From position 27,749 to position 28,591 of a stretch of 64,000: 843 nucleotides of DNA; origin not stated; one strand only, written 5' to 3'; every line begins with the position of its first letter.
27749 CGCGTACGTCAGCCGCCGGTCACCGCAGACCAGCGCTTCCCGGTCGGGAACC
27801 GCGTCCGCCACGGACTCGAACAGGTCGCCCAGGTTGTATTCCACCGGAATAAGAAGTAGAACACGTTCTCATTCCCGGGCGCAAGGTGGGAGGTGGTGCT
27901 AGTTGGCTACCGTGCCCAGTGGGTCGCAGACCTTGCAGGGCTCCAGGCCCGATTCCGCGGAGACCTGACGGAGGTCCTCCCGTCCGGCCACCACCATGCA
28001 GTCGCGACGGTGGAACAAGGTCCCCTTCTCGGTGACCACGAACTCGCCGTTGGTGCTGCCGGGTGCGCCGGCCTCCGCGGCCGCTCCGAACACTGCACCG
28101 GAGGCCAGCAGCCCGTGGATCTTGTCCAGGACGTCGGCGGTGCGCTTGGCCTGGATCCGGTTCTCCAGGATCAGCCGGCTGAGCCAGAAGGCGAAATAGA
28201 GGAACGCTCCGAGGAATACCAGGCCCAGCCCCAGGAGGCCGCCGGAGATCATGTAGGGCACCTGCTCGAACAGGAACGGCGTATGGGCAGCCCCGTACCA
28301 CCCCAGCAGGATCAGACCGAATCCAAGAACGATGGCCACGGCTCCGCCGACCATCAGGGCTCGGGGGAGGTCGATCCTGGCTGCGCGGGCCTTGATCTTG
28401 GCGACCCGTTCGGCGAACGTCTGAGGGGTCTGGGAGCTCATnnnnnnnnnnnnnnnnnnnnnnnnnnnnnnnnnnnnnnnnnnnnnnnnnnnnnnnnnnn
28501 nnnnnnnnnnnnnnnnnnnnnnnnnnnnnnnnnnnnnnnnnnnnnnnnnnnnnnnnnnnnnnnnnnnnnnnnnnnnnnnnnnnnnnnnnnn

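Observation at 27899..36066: LivK-type ABC importer plus secreted Thr-rich protein and small membrane protein, translationally coupled to fadE–ferredoxin behind a KstR box: candidate non-Mce steroid uptake system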

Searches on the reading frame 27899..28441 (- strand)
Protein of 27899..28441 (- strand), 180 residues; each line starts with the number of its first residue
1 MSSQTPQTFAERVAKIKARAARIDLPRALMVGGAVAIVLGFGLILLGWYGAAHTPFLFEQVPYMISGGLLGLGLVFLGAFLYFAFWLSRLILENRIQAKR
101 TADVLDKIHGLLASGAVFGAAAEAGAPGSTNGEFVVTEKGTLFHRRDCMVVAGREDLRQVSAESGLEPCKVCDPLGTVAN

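Call 5: search_protein_families(library=pfam, proteins=[window:27899-28441:-], max_evalue=0.01)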
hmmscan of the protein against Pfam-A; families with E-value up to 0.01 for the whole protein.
window:27899-28441:- (180 aa): 0 families

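Call 8: search_protein_families(library=ncbifam, proteins=[window:27899-28441:-], max_evalue=0.001)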
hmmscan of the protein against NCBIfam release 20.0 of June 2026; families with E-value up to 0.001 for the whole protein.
window:27899-28441:- (180 aa): 0 families
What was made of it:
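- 27899..28441 (-): g8: accessory 2-TM hairpin protein with a long cytoplasmic helix and a C-terminal His-Cys3 mini-domain. No Pfam or NCBIfam hit (calls 5, 8).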

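Call 13: find_homologous_proteins(query=window:27899-28441:-, max_evalue=0.001)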
Query window:27899-28441:- (180 aa): 843 proteins with E <= 0.001 among 2296 candidates; the best 120 are listed.
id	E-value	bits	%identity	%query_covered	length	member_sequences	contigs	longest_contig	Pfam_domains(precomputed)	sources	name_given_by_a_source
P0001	2.7e-109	381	97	100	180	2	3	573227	-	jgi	jgi:hypothetical protein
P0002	2.5e-94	332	85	100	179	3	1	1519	-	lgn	-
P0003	2.5e-93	329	85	100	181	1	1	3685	-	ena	-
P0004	2.6e-61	225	61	94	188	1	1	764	-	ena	-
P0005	7.2e-61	223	61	94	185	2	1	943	-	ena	-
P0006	3.0e-60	221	61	92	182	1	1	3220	-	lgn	-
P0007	9.6e-60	219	62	91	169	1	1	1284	-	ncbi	ncbi:MAG: hypothetical protein ACRDJP_13765, partial [Actinomycetota bacterium]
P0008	4.0e-59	217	61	92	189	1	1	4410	-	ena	-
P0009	1.1e-58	216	60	91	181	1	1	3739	-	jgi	jgi:hypothetical protein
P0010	7.1e-54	200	57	91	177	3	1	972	-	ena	-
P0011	8.4e-54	200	55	99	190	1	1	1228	-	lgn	-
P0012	1.9e-53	199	54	94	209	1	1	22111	-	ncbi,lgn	ncbi:MAG: hypothetical protein WD770_09330 [Actinomycetota bacterium]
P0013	2.3e-52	195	55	92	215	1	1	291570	-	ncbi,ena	-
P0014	8.1e-52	194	54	91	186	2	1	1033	-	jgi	-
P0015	1.3e-51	193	53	93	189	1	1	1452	-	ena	-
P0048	8.2e-48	181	60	71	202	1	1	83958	-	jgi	jgi:hypothetical protein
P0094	5.6e-44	168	44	96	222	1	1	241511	-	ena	-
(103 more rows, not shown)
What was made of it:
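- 27899..28441 (-): 843 homologues, all labelled hypothetical (call 13).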

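Call 14: find_encoding_contigs(protein=P0013, flank=10000, max_places=2)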
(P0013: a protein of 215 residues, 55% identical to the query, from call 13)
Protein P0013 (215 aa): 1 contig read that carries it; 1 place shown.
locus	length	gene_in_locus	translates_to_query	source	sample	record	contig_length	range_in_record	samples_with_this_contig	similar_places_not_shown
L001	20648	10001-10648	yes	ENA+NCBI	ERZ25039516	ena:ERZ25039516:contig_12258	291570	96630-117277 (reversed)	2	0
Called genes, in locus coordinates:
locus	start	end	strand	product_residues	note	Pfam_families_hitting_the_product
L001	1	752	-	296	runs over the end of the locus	PF00106:adh_short, PF08659:KR, PF13561:adh_short_C2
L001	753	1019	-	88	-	PF02803:Thiolase_C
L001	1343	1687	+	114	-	-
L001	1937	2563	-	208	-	PF00440:TetR_N, PF17925:TetR_C_20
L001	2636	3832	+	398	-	PF02771:Acyl-CoA_dh_N, PF02770:Acyl-CoA_dh_M, PF00441:Acyl-CoA_dh_1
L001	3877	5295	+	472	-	PF13458:Peripla_BP_6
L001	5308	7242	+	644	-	PF02653:BPD_transp_2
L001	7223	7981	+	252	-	PF00005:ABC_tran, PF12399:BCA_ABC_TP_C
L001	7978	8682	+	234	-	PF00005:ABC_tran, PF13304:AAA_21 (faint)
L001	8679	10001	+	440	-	-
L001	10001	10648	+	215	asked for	-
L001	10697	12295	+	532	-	PF00501:AMP-binding, PF13193:AMP-binding_C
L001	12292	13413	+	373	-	PF03060:NMO, PF01070:FMN_dh (weak)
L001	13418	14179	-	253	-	PF00106:adh_short (weak), PF13561:adh_short_C2, PF00106:adh_short (weak)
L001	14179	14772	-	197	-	PF03061:4HBT (weak)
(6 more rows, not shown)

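Call 15: find_encoding_contigs(protein=P0094, flank=10000, max_places=2)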
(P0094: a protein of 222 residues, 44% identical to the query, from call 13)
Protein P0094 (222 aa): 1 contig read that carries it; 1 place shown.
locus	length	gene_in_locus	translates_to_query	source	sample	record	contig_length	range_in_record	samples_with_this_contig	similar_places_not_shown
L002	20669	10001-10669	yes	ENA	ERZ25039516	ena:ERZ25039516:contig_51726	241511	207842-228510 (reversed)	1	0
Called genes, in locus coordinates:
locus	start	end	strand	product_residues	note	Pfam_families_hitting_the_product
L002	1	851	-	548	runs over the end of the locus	PF02653:BPD_transp_2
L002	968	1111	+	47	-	-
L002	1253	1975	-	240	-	PF13458:Peripla_BP_6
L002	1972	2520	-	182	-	PF13458:Peripla_BP_6 (faint)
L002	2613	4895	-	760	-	PF02771:Acyl-CoA_dh_N, PF02770:Acyl-CoA_dh_M, PF00441:Acyl-CoA_dh_1, PF08028:Acyl-CoA_dh_2 (faint), PF02771:Acyl-CoA_dh_N, PF00441:Acyl-CoA_dh_1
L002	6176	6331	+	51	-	-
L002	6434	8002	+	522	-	-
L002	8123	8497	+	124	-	-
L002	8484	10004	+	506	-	-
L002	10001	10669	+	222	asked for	-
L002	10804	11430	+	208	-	PF07291:MauE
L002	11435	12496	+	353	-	PF08450:SGL (weak), PF24684:Vgb_lyase (weak), PF25021:TEN_NHL, PF01436:NHL (weak)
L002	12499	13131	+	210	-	-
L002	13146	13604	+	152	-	-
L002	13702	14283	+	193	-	-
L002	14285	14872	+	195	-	PF13302:Acetyltransf_3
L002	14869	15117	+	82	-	-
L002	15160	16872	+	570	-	PF00109:ketoacyl-synt, PF00108:Thiolase_N, PF02801:Ketoacyl-synt_C, PF00109:ketoacyl-synt (weak)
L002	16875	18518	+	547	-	PF08281:Sigma70_r4_2, PF04545:Sigma70_r4 (weak)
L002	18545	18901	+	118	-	PF12680:SnoaL_2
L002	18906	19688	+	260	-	PF00248:Aldo_ket_red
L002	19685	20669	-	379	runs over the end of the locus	PF02515:CoA_transf_3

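Call 16: find_encoding_contigs(protein=P0048, flank=10000, max_places=2)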
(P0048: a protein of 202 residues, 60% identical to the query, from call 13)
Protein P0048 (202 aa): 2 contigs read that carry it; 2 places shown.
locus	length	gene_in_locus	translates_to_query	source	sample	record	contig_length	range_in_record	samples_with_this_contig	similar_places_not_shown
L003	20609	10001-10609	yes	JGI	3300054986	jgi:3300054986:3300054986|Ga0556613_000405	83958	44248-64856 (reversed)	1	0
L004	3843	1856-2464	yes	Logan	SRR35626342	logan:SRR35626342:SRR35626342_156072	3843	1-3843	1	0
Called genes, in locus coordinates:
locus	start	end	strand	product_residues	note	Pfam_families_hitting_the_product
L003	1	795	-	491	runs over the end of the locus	PF00171:Aldedh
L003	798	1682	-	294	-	PF00106:adh_short, PF08659:KR, PF13561:adh_short_C2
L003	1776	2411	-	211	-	PF00440:TetR_N, PF17925:TetR_C_20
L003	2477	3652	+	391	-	PF02771:Acyl-CoA_dh_N, PF02770:Acyl-CoA_dh_M, PF00441:Acyl-CoA_dh_1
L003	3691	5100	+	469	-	PF13458:Peripla_BP_6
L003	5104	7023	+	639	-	PF02653:BPD_transp_2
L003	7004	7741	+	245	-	PF00005:ABC_tran, PF13304:AAA_21 (faint), PF12399:BCA_ABC_TP_C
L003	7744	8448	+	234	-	PF00005:ABC_tran, PF13304:AAA_21 (faint)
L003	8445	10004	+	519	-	-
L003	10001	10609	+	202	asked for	-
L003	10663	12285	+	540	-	PF00501:AMP-binding, PF13193:AMP-binding_C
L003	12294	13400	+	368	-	PF03060:NMO, PF01070:FMN_dh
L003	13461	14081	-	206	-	PF03061:4HBT (weak)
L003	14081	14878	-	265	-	PF00378:ECH_1, PF16113:ECH_2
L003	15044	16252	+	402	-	PF00067:p450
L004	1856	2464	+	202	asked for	-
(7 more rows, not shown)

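Call 19: find_related_loci(query=A1, collection=genome_contigs, flank=10000)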
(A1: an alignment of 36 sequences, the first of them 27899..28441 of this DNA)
Query A1 (180 aa) in genome_contigs; peptide patterns used: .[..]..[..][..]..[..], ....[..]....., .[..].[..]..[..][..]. (x = any residue, [..] = any of these).
324 stretches matched a pattern; 302 encode a relative of the query (tblastn E <= 1e-3); the best 80 are kept; 80 distinct loci.
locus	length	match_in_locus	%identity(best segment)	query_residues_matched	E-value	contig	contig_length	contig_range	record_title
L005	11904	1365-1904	87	1-180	8e-93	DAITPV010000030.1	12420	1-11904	MAG TPA_asm: Actinomycetota bacterium isolate CTOTU39255 NODE_644_length_12420_cov_7.124141, whole genome shotgun sequen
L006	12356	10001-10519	54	11-180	1e-54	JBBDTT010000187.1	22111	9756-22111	MAG: Actinomycetota bacterium isolate LejiaC_2_71_9 Lejia_C_5461_length_22111_cov_5, whole genome shotgun sequence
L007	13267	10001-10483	50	13-175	4e-52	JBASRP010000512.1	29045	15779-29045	MAG: Actinomycetota bacterium isolate MFD13529_ilm_asm_bin10 k127_76305, whole genome shotgun sequence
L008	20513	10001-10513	49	7-178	4e-52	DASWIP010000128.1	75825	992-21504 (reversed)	MAG TPA_asm: Actinomycetota bacterium isolate SMAG_U2872 k141_696007, whole genome shotgun sequence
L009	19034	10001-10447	55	25-175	2e-51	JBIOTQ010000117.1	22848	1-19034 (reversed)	MAG: Actinomycetota bacterium isolate MAG156 k127_3530009, whole genome shotgun sequence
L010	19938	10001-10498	48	13-176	9e-51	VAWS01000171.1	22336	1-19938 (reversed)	MAG: Actinobacteria bacterium isolate AC_12 14_1009_09_20cm_scaffold_1672, whole genome shotgun sequence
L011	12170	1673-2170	45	13-176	2e-50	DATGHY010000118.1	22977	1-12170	MAG TPA_asm: Actinomycetota bacterium isolate SMAG_U9793 k141_1304169, whole genome shotgun sequence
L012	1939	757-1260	51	9-176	3e-51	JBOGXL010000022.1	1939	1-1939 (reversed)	MAG: Actinomycetota bacterium isolate M3-S_metawrap_bin.66 k127_2759522, whole genome shotgun sequence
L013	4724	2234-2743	46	13-180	6e-50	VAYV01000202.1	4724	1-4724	MAG: Actinobacteria bacterium isolate AC_67 14_0929_05_20cm_scaffold_37297, whole genome shotgun sequence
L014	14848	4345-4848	52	7-175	2e-49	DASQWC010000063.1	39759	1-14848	MAG TPA_asm: Actinomycetota bacterium isolate SMAG_U11003 k141_166886, whole genome shotgun sequence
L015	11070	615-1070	50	13-175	2e-48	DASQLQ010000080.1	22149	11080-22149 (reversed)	MAG TPA_asm: Actinomycetota bacterium isolate SMAG_U11942 k141_1792688, whole genome shotgun sequence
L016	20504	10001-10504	48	9-175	5e-48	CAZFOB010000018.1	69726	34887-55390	MAG TPA_asm: uncultured Actinomycetes bacterium isolate SRP136066_co1_427 genome assembly, contig: NODE_234_length_69726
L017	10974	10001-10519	47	13-180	8e-47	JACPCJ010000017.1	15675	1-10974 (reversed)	MAG: Actinomycetota bacterium isolate NC_groundwater_280_Ag_S-0.65um_70_9 S6_GD2017_2_S65_scaffold_4929, whole genome sh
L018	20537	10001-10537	46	7-176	2e-46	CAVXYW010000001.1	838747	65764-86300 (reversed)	MAG: uncultured Actinomycetes bacterium isolate MFD04212.bin.2.12 genome assembly, contig: contig_1248, whole genome sho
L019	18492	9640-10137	48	12-174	3e-46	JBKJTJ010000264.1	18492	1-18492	MAG: Actinomycetota bacterium isolate ant_bin.614 k117_238460, whole genome shotgun sequence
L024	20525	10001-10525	44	1-172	2e-44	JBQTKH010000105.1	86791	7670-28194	MAG: Microthrixaceae bacterium isolate SAR292 c_000000282765, whole genome shotgun sequence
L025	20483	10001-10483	47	27-174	5e-44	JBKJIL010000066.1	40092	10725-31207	MAG: Acidimicrobiales bacterium isolate ant_bin.159 S1Ck117_3197533_flag_1_multi_15.0000_len_40092, whole genome shotgun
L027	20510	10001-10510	46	8-175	7e-44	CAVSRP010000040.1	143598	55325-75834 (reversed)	MAG: uncultured Acidimicrobiaceae bacterium isolate MFD05684.bin.1.168 genome assembly, contig: contig_75401, whole geno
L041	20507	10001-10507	44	7-174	4e-41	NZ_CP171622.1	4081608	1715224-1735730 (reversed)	Actinospongicola halichondriae strain Hal317 chromosome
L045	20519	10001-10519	43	7-172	4e-40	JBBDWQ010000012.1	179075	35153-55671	MAG: Acidimicrobiales bacterium isolate LejiaD_68_331 Lejia_D_159_length_179075_cov_205, whole genome shotgun sequence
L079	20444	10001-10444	49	29-175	3e-34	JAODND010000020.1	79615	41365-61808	MAG: Frankiales bacterium isolate RYN_109 scaffold_1124759, whole genome shotgun sequence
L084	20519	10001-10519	48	9-174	2e-33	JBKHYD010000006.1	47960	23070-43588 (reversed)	MAG: Acidimicrobiia bacterium isolate N_bin.6.orig k127_182371, whole genome shotgun sequence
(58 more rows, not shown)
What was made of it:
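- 27899..28441 (-): Found in 302 species genomes (call 19).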

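Call 49: predict_structure(alignment_id=A1)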
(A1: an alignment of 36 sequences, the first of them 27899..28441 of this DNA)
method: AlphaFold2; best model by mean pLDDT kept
length: 180 residues; sequences in the alignment: 36
mean_pLDDT: 83.3   pTM: 0.51
mean pLDDT of the five models: 83.3, 82.8, 82.2, 79.0, 74.7
residues with pLDDT >= 90: 73; 70-90: 79; 50-70: 19; < 50: 9
segments of 3 or more residues with pLDDT < 50: 125-130
pLDDT, mean of each block of 10 residues (from residue 1): 63 79 84 95 93 90 88 96 94 96 96 76 49 79 87 87 82 66
secondary structure, 60 per line:
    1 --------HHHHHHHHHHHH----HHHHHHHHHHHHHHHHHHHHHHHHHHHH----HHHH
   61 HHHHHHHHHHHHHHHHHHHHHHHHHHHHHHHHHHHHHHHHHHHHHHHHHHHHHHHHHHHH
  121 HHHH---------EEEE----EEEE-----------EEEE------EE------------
elements in order: H9-20 H25-52 H57-124 E134-137 E142-145 E157-160
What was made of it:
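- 27899..28441 (-): AF2 pLDDT 83 (call 49).
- On Zinc-ribbon / Cys-His metal-binding domain (g8 C-terminus): AF2 gives three short strands at 134-160 (call 49).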

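Call 55: fold_search(model_id=the predicted structure, library=pdb)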
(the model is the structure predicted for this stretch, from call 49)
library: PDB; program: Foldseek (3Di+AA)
matches with E <= 10: 143; with E <= 0.001: 0
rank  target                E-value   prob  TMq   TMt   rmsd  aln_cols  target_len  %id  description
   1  6grj_B                2.6e-01  0.97  0.33  0.20   5.1        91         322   23  Structure of the AhlB pore of the tripartite alpha-pore forming toxin, AHL, from Aeromonas hydrophila. (released 2019-07-03)
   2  6grj_F                3.2e-01  0.98  0.35  0.21   4.7        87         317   22  Structure of the AhlB pore of the tripartite alpha-pore forming toxin, AHL, from Aeromonas hydrophila. (released 2019-07-03)
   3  6grj_I                3.8e-01  0.99  0.36  0.22   4.4        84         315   21  Structure of the AhlB pore of the tripartite alpha-pore forming toxin, AHL, from Aeromonas hydrophila. (released 2019-07-03)
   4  6h2f_E                4.1e-01  0.90  0.32  0.19   5.7        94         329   21  Structure of the pre-pore AhlB of the tripartite alpha-pore forming toxin, AHL, from Aeromonas hydrophila. (released 2019-07-10)
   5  6grj_D                4.6e-01  0.96  0.35  0.20   5.1        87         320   22  Structure of the AhlB pore of the tripartite alpha-pore forming toxin, AHL, from Aeromonas hydrophila. (released 2019-07-03)
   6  6grj_E                4.6e-01  0.93  0.32  0.18   3.9        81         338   25  Structure of the AhlB pore of the tripartite alpha-pore forming toxin, AHL, from Aeromonas hydrophila. (released 2019-07-03)
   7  6grj_A                4.6e-01  0.92  0.32  0.19   3.8        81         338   25  Structure of the AhlB pore of the tripartite alpha-pore forming toxin, AHL, from Aeromonas hydrophila. (released 2019-07-03)
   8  6h2f_J                4.6e-01  0.54  0.26  0.16   6.1        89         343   22  Structure of the pre-pore AhlB of the tripartite alpha-pore forming toxin, AHL, from Aeromonas hydrophila. (released 2019-07-10)
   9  7a0g_EEE              4.9e-01  0.84  0.32  0.19   5.5        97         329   21  Structure of the SmhB pore of the tripartite alpha-pore forming toxin, Smh, from Serratia marcescens. (released 2021-03-31)
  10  6h2f_B                4.9e-01  0.54  0.26  0.16   6.1        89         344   22  Structure of the pre-pore AhlB of the tripartite alpha-pore forming toxin, AHL, from Aeromonas hydrophila. (released 2019-07-10)
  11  7a0g_III              5.6e-01  0.98  0.36  0.22   3.4        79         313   24  Structure of the SmhB pore of the tripartite alpha-pore forming toxin, Smh, from Serratia marcescens. (released 2021-03-31)
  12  6h2f_D                5.6e-01  0.97  0.37  0.21   4.6        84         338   21  Structure of the pre-pore AhlB of the tripartite alpha-pore forming toxin, AHL, from Aeromonas hydrophila. (released 2019-07-10)
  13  6h2f_H                6.0e-01  0.91  0.34  0.19   5.1        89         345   24  Structure of the pre-pore AhlB of the tripartite alpha-pore forming toxin, AHL, from Aeromonas hydrophila. (released 2019-07-10)
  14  9ddo_A                6.0e-01  0.44  0.25  0.21  10.9        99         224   18  E. coli TonB-ExbBD TonB bound to ExbB chain C (released 2025-07-09)
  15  7a0g_DDD              7.2e-01  0.89  0.32  0.19   4.8        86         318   22  Structure of the SmhB pore of the tripartite alpha-pore forming toxin, Smh, from Serratia marcescens. (released 2021-03-31)
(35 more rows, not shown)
